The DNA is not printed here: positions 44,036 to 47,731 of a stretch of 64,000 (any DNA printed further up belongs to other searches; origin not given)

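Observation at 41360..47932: The giant ORF looks like several complete PEP-CTERM repeat proteins fused head to tail: three internal junctions of a C-terminal-type domain running into an N-terminal-type domain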

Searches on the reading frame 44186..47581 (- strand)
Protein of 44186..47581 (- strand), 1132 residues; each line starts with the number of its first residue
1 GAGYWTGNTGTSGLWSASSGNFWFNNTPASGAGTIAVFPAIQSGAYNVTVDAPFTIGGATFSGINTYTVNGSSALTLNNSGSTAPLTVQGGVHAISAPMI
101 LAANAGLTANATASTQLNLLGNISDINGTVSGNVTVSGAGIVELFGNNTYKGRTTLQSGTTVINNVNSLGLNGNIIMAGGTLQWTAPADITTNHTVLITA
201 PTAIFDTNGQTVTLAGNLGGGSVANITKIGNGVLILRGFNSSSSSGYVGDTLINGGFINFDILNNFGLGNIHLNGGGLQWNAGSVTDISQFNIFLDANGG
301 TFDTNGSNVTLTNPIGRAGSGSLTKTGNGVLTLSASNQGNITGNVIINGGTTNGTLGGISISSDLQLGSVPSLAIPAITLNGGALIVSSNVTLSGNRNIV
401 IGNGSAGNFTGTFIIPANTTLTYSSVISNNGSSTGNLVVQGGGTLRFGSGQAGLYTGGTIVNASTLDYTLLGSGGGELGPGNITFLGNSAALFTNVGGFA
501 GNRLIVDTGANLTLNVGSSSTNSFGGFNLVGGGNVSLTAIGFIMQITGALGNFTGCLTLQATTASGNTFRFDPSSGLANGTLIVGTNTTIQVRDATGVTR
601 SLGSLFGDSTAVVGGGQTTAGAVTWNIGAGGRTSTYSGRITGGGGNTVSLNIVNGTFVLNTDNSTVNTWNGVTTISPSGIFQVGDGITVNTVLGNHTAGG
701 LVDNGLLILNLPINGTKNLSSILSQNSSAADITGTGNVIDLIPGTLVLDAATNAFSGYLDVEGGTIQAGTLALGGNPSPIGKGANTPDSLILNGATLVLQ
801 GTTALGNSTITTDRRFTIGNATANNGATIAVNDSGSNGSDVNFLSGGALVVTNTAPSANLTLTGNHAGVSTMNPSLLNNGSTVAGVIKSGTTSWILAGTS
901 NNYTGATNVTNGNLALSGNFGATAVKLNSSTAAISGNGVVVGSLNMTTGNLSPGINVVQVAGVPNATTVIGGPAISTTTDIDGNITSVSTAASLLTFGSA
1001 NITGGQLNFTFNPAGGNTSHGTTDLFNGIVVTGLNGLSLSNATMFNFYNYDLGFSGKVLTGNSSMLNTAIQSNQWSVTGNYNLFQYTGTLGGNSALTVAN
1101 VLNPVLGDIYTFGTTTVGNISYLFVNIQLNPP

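Call 13: search_protein_families(library=ncbifam, proteins=[window:44186-47581:-], max_evalue=0.1)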
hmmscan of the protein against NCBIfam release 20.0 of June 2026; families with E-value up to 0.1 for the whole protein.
window:44186-47581:- (1132 aa): 1 family
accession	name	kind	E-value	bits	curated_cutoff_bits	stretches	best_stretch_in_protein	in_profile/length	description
TIGR02601.1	autotrns_rpt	repeat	9e-07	28.6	19.85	3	885-913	1-28/32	beta strand repeat protein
